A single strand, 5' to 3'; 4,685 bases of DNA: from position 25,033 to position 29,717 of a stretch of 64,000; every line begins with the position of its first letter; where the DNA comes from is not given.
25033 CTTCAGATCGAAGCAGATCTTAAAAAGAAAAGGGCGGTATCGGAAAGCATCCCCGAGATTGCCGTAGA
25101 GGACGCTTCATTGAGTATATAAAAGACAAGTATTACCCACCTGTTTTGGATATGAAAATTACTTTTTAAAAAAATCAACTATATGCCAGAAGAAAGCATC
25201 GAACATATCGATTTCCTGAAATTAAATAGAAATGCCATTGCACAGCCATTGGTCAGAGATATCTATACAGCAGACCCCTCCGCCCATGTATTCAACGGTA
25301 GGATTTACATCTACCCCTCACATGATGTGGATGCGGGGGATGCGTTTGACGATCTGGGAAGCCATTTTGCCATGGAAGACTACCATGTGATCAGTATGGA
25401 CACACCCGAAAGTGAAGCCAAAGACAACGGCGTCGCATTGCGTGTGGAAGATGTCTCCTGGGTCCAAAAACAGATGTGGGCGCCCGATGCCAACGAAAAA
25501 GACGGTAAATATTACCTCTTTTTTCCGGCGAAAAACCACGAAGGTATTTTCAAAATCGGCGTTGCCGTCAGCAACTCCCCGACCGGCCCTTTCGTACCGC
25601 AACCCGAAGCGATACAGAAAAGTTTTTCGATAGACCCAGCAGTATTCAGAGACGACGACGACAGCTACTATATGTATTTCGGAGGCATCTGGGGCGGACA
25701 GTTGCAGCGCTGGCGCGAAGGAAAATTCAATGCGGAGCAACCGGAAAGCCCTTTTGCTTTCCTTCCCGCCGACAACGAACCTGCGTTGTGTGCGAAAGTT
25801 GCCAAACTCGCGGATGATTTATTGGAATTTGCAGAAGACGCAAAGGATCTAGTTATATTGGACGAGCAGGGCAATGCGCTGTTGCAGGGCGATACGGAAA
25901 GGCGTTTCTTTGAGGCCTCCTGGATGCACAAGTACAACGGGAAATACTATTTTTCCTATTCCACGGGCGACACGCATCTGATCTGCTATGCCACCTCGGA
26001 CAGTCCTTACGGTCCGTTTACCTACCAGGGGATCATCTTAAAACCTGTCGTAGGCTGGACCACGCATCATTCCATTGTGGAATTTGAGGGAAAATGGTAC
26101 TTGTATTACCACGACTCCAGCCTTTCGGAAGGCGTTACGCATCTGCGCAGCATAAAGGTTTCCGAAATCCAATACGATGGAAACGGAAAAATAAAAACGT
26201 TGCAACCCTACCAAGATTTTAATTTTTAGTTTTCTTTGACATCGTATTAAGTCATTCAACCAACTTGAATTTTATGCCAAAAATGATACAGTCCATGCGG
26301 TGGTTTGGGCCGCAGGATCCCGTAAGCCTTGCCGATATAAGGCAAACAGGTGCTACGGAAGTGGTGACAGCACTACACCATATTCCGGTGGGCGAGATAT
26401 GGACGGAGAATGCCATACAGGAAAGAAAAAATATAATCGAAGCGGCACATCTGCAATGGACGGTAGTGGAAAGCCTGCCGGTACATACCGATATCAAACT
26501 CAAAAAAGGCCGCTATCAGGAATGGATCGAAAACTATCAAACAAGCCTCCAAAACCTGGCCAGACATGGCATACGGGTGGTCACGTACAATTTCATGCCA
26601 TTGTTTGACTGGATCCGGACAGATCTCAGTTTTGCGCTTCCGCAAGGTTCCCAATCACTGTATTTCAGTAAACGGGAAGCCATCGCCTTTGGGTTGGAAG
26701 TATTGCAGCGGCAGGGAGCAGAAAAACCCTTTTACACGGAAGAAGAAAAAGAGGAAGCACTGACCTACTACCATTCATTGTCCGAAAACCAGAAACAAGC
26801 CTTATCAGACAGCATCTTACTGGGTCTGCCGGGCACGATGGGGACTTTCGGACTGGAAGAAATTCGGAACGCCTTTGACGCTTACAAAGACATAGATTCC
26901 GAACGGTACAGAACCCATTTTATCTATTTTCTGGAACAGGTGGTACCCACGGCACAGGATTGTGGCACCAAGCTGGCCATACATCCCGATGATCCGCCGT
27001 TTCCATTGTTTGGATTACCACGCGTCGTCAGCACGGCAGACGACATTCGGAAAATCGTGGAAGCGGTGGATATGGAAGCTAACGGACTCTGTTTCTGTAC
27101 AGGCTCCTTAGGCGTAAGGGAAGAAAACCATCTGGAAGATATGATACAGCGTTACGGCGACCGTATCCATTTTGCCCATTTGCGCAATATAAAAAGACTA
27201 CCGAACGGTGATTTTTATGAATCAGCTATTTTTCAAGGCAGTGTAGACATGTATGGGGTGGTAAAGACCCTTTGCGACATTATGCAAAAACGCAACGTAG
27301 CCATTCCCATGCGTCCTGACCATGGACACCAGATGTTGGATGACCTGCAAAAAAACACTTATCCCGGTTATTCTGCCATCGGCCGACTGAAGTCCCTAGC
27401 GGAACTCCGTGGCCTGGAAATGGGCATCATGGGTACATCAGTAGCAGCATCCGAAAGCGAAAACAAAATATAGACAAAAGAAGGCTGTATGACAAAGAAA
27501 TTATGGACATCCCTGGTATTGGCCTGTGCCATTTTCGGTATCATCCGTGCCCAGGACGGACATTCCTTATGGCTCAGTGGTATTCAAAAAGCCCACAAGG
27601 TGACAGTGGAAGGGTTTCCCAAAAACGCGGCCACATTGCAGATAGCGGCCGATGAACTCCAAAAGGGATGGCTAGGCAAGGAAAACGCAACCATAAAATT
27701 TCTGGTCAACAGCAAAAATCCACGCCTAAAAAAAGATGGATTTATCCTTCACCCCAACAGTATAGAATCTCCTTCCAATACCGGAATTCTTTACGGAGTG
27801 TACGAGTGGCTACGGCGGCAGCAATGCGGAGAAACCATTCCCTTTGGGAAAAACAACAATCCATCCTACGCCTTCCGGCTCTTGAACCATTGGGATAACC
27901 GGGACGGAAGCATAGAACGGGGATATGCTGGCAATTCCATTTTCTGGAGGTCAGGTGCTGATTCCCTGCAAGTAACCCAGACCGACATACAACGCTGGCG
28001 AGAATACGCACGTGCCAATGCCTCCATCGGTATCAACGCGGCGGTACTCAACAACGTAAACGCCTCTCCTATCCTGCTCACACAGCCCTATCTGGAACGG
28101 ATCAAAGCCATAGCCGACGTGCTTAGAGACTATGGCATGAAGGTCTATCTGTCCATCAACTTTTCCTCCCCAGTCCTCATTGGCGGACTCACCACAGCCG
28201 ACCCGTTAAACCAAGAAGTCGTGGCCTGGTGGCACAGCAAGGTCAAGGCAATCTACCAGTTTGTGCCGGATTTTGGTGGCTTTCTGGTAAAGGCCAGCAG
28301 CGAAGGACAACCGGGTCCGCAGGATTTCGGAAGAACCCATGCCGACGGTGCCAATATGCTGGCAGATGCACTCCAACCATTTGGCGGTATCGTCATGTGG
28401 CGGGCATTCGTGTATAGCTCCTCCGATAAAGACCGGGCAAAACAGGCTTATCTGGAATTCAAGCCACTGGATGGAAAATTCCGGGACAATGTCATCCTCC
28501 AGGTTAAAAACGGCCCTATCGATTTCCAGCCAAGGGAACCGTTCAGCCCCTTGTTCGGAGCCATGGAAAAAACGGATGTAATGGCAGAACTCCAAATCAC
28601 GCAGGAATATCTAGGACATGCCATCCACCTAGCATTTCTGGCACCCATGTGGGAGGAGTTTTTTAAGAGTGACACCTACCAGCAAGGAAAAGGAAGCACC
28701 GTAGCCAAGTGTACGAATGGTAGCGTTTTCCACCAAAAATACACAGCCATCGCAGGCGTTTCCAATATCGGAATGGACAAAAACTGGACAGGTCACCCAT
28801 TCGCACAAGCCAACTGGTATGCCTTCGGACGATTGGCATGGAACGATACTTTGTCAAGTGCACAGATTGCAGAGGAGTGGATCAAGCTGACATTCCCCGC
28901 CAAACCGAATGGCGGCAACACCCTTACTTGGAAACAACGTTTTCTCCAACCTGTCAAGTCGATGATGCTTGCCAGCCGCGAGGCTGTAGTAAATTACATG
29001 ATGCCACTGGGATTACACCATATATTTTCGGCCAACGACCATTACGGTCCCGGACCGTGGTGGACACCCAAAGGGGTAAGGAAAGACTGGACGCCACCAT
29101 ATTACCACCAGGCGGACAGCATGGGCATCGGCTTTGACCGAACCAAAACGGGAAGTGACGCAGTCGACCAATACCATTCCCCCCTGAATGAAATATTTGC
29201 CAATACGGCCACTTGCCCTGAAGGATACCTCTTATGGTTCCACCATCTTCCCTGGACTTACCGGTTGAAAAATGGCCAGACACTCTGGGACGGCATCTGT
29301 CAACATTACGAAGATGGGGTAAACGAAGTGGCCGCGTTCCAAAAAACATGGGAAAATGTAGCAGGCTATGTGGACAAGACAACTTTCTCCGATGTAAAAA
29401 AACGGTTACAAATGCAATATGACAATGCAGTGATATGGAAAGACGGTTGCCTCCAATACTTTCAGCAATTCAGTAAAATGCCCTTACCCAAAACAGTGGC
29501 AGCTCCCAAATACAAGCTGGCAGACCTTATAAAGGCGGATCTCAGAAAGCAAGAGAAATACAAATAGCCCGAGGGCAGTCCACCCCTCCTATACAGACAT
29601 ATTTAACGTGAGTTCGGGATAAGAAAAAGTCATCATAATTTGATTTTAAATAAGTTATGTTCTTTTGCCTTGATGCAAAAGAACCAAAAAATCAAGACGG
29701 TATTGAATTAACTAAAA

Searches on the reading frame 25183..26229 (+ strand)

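Call 35: search_protein_families(library=pfam, proteins=[window:25183-26229:+])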
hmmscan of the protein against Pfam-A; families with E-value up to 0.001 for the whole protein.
window:25183-26229:+ (348 aa): 1 family
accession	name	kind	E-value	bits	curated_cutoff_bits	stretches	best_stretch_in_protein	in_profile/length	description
PF04616.20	Glyco_hydro_43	-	5.8e-27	95.2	32.2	2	86-172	54-144/288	Glycosyl hydrolases family 43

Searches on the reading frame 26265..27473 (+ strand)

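Call 35: search_protein_families(library=pfam, proteins=[window:26265-27473:+])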
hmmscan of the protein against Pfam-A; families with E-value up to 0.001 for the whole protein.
window:26265-27473:+ (402 aa): 2 families
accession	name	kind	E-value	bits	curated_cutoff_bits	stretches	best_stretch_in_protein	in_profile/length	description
PF03786.19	UxuA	-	1.2e-125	419.4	23.7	1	7-387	1-349/352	D-mannonate dehydratase (UxuA)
PF01261.30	AP_endonuc_2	-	3.4e-09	37.2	31.1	1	208-335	93-215/249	Xylose isomerase-like TIM barrel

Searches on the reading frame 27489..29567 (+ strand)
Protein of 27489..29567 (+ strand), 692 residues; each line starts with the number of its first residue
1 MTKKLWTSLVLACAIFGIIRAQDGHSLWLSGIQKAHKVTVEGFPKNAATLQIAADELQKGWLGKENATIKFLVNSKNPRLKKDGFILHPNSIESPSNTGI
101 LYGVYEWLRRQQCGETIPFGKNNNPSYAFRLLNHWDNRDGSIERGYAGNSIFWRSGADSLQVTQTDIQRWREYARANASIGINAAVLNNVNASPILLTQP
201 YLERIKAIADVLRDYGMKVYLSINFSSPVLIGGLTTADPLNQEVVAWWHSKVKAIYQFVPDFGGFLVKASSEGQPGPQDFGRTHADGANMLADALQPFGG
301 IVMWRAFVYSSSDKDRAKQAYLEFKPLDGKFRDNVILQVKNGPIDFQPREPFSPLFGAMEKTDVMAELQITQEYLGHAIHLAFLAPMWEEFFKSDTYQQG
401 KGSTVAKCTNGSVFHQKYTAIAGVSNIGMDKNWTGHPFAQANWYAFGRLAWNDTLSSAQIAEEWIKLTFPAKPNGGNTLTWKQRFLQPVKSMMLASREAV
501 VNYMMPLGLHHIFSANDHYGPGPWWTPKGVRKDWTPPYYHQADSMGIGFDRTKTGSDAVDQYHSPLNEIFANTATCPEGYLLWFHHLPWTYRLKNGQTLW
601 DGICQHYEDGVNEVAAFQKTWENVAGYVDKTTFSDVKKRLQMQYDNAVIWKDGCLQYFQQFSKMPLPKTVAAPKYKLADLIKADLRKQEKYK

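Call 35: search_protein_families(library=pfam, proteins=[window:27489-29567:+])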
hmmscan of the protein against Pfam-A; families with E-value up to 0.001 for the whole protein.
window:27489-29567:+ (692 aa): 2 families
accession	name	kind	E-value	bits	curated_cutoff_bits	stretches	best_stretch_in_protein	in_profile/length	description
PF07488.18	Glyco_hydro_67M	-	1.2e-148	494.9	23.5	1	121-433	13-326/326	Glycosyl hydrolase family 67 middle domain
PF07477.17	Glyco_hydro_67C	-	3.4e-89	298.6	27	1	434-669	1-221/223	Glycosyl hydrolase family 67 C-terminus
